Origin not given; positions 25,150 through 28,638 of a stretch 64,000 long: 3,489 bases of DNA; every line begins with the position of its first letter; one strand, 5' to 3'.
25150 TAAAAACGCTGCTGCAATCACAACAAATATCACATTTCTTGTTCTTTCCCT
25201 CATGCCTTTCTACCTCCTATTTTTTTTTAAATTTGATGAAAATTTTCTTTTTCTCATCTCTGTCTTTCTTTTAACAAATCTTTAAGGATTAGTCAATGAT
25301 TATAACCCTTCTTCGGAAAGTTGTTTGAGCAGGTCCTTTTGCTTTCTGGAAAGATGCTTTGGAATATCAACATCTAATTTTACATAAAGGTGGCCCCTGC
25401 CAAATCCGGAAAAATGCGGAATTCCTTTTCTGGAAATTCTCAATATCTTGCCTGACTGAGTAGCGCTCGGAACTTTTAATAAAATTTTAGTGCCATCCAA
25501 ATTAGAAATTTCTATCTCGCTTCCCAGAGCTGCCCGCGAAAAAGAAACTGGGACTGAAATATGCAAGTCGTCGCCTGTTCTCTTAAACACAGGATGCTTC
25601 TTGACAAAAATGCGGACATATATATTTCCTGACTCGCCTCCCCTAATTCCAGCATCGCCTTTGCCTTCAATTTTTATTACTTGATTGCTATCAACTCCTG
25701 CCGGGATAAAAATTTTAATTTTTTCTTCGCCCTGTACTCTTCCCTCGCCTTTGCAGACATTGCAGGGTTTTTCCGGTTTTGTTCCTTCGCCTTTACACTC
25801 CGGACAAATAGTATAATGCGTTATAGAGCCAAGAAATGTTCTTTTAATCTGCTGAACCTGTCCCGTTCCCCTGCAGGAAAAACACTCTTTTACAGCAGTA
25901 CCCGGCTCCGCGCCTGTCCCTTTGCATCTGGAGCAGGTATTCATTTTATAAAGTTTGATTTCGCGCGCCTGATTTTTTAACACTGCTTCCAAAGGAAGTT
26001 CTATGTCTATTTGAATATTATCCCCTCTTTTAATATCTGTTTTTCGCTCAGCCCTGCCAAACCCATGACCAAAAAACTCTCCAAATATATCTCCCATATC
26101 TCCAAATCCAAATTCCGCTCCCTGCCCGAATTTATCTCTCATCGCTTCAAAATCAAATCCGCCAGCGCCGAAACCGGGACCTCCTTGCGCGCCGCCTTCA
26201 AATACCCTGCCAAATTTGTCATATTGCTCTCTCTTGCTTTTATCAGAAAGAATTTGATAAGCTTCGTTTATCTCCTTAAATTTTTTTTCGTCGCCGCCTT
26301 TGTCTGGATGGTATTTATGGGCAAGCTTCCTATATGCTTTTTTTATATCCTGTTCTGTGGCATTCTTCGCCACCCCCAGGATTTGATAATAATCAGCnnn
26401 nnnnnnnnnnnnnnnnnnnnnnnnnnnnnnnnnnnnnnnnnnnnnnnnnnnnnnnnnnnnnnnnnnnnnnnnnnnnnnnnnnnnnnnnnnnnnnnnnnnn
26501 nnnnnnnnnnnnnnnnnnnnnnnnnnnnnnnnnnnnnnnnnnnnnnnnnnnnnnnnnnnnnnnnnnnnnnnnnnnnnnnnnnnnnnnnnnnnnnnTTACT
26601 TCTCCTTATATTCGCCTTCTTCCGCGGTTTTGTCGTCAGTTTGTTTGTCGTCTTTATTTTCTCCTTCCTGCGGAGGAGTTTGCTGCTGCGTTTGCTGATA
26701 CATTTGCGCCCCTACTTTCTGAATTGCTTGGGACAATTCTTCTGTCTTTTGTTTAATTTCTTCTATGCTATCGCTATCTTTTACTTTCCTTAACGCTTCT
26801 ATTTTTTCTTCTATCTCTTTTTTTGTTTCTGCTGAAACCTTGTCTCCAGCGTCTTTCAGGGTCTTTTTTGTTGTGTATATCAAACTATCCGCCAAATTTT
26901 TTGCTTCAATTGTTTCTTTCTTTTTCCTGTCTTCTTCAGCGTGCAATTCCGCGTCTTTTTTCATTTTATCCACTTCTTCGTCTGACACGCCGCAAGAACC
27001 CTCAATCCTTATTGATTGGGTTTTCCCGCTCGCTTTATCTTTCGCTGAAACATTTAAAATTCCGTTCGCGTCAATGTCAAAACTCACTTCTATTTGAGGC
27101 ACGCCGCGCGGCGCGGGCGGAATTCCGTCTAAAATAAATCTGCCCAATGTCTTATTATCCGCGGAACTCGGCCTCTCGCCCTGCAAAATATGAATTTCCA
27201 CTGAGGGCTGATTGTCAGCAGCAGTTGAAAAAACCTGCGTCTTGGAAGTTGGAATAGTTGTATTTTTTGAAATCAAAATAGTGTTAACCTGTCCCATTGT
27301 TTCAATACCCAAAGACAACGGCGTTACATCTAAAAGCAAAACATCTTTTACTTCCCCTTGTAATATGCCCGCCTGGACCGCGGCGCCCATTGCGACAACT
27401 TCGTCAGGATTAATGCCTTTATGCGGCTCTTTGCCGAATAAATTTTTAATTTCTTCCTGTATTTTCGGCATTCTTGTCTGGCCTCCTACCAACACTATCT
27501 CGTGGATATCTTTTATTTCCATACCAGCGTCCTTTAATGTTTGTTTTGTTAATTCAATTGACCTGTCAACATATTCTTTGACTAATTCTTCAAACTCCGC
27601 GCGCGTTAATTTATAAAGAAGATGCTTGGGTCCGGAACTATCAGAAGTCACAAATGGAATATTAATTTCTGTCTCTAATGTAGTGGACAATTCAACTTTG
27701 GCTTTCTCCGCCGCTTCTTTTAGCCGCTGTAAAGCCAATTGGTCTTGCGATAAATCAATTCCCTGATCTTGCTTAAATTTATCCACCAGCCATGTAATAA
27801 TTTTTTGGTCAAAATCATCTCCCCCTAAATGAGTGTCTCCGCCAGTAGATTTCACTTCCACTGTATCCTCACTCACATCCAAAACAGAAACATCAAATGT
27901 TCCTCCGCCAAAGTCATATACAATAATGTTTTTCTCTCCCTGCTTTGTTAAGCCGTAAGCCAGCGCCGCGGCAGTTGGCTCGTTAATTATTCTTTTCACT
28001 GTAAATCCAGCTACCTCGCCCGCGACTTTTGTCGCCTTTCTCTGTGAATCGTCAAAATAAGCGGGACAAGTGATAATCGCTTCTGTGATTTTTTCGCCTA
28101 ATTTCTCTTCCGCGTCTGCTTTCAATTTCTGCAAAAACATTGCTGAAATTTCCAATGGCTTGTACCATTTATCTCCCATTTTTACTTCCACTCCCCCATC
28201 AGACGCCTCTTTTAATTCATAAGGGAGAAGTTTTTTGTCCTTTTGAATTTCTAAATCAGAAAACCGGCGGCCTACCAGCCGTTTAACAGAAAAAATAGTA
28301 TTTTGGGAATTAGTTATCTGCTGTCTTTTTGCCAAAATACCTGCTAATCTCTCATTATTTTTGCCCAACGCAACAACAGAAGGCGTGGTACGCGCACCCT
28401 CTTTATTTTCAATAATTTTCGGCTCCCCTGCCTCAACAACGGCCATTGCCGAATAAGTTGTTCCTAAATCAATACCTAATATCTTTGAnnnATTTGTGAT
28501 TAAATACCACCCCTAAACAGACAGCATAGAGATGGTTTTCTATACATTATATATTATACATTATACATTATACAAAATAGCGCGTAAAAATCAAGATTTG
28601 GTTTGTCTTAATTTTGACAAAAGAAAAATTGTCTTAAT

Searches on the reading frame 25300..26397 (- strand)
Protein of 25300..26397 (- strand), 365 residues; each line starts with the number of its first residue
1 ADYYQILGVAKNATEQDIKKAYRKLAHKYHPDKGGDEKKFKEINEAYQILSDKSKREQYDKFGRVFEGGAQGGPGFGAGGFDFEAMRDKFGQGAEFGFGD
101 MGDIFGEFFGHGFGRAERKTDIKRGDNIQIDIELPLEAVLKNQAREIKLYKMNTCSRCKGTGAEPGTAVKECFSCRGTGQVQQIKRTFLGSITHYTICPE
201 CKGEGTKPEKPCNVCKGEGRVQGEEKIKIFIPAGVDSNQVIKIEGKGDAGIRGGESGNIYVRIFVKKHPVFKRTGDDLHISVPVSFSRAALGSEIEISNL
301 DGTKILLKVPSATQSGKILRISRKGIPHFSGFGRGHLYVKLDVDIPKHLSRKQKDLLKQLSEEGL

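Call 51: search_protein_families(library=pfam, proteins=[window:25300-26397:-], max_evalue=0.00001)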
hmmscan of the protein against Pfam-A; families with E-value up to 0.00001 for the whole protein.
window:25300-26397:- (365 aa): 3 families
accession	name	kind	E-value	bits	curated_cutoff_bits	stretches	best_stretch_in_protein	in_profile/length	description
PF01556.23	DnaJ_C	-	8.7e-41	139.9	26.6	1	128-346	1-152/152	DnaJ C terminal domain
PF00226.36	DnaJ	-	2.8e-26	91.8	27.8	1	2-60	1-63/63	DnaJ domain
PF00684.25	DnaJ_CXXCXGXG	-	6.3e-15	55.6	32.7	1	155-219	1-65/65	DnaJ central domain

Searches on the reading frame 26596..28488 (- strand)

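Call 51: search_protein_families(library=pfam, proteins=[window:26596-28488:-], max_evalue=0.00001)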
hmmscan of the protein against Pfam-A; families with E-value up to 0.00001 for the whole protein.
window:26596-28488:- (630 aa): 2 families
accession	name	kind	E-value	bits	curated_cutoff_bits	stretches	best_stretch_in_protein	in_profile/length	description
PF00012.26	HSP70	-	2.4e-249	829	20.6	1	3-598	1-599/599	Hsp70 protein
PF06723.19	MreB_Mbl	-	6e-18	65.2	27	1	113-370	72-316/327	MreB/Mbl protein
